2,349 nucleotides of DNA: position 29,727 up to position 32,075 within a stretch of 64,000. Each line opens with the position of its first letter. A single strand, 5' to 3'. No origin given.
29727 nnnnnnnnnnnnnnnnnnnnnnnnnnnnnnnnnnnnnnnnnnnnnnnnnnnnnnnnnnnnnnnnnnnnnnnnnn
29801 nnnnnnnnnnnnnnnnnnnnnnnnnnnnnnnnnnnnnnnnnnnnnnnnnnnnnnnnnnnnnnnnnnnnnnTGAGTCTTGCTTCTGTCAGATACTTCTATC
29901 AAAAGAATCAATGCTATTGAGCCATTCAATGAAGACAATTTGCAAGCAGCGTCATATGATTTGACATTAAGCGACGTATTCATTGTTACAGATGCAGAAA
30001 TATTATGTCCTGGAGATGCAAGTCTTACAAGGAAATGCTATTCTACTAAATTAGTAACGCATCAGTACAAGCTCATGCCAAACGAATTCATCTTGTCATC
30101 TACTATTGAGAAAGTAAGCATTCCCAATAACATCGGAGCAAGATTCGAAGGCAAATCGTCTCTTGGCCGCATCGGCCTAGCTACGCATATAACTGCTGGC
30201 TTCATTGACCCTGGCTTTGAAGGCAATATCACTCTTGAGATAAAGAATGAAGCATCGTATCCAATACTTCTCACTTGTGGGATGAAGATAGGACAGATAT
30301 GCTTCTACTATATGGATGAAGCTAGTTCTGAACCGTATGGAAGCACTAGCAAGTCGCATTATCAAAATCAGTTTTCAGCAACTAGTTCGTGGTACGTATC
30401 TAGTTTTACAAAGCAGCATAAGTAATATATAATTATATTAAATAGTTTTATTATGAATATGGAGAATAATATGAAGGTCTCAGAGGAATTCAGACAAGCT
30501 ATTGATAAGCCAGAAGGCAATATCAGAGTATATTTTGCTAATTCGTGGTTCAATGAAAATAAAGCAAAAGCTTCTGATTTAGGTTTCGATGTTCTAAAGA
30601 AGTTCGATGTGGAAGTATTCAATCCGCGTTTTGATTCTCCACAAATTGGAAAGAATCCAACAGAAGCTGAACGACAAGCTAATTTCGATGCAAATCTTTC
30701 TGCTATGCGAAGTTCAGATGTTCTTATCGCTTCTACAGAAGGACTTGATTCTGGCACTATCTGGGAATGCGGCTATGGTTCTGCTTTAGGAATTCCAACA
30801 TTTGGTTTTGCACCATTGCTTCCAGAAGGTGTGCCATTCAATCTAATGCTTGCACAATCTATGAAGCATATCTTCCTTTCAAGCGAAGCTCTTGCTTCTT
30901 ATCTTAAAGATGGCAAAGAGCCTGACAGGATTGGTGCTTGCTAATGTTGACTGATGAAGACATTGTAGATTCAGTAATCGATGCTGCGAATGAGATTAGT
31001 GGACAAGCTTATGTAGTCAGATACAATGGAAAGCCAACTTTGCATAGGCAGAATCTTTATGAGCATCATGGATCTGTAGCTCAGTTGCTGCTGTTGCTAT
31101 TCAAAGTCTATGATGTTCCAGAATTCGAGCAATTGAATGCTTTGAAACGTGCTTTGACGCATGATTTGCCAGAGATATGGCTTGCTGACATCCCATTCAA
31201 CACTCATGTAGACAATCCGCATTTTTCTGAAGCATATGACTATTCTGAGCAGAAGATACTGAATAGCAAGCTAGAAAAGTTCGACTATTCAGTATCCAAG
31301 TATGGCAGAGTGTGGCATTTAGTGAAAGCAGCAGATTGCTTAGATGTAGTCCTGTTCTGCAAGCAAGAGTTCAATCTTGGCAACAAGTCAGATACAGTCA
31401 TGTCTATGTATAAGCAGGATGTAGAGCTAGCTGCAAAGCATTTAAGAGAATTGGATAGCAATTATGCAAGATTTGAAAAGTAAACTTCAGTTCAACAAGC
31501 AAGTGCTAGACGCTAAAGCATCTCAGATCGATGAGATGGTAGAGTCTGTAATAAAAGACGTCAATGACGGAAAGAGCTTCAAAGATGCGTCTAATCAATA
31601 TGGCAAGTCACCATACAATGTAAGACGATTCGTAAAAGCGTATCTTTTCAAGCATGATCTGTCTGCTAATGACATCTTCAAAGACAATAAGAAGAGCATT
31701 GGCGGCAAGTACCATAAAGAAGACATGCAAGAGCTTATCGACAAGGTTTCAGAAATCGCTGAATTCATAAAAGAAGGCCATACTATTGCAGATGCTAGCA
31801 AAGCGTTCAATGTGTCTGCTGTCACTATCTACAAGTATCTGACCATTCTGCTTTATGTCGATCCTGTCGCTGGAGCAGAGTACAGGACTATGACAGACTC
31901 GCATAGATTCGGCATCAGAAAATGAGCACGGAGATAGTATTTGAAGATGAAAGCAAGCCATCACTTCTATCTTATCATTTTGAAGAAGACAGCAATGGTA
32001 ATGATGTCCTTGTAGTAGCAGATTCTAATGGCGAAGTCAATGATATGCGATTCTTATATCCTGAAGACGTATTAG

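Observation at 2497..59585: Family of roughly 100-bp near-perfect palindromes at cassette ends (8 full and 2 reduced copies)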

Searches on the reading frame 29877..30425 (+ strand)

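Call 52: search_protein_families(library=pfam, proteins=[window:29877-30425:+], max_evalue=0.01)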
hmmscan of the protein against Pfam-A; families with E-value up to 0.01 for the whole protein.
window:29877-30425:+ (182 aa): 4 families
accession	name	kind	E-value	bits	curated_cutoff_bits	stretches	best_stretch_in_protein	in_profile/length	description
PF22769.1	DCD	-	1.8e-36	126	27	1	11-144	11-151/153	dCTP deaminase-like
PF22569.1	DCD_C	-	8e-10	38.8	22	1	60-166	71-185/192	2'-deoxycytidine 5'-triphosphate deaminase (DCD), C-terminal domain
PF06559.16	DCD_N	-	1.1e-08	35.6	21.4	1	9-143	17-160/164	2'-deoxycytidine 5'-triphosphate deaminase (DCD) N-terminal domain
PF00692.24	dUTPase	-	6.9e-06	26.3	22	1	61-162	21-120/129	dUTPase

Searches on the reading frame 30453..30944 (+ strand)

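Call 52: search_protein_families(library=pfam, proteins=[window:30453-30944:+], max_evalue=0.01)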
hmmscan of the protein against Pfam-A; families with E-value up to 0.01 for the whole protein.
window:30453-30944:+ (163 aa): 2 families
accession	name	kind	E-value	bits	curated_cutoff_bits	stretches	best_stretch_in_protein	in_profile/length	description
PF05014.21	Nuc_deoxyrib_tr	-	2e-16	60.6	28.8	1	26-131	1-116/117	Nucleoside 2-deoxyribosyltransferase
PF15891.11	Nuc_deoxyri_tr2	-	7.8e-05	23.4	30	1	24-113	2-95/105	Nucleoside 2-deoxyribosyltransferase like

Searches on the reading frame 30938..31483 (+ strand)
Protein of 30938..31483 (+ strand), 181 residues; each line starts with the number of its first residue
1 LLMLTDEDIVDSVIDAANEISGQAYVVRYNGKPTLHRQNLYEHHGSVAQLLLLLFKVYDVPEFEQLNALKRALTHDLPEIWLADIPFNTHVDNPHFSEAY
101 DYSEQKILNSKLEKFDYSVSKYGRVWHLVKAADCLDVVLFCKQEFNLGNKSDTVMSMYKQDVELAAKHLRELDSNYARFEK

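Call 52: search_protein_families(library=pfam, proteins=[window:30938-31483:+], max_evalue=0.01)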
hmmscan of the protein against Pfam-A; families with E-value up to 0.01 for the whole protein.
window:30938-31483:+ (181 aa): 2 families
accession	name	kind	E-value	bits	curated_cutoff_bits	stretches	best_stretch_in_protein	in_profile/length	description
PF12917.13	YfbR-like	-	9e-14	52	25.9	1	21-154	7-152/182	5'-deoxynucleotidase YfbR-like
PF13023.12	HD_3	-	6.4e-05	23.3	22.5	1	37-154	20-117/165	HD domain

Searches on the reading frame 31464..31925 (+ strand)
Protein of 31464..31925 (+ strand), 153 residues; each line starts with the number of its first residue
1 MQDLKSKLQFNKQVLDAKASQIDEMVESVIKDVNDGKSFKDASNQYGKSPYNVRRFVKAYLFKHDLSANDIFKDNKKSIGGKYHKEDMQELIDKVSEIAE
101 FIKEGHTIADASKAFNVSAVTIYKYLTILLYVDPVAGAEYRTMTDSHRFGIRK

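Call 52: search_protein_families(library=pfam, proteins=[window:31464-31925:+], max_evalue=0.01)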
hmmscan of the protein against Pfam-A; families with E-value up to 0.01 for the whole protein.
window:31464-31925:+ (153 aa): 7 families
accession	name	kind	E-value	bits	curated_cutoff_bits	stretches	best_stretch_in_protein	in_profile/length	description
PF13518.12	HTH_28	-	6.1e-05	23.5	25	0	98-124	5-31/52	Helix-turn-helix domain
PF13384.12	HTH_23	-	9.9e-05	22.5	24.6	0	97-126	9-38/50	Homeodomain-like domain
PF02796.21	HTH_7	-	0.00022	21.7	23.8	1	95-127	11-43/45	Helix-turn-helix domain of resolvase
PF01710.22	HTH_Tnp_IS630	-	0.00031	21.2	21.3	1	98-126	11-39/119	Transposase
PF07453.19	NUMOD1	-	0.00073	20.1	22.8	1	106-126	17-37/37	NUMOD1 domain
PF12116.14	SpoIIID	-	0.003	18.1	27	1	93-142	6-57/82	Stage III sporulation protein D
PF13551.12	HTH_29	-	0.006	17.1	28.1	0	102-126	8-33/64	Winged helix-turn helix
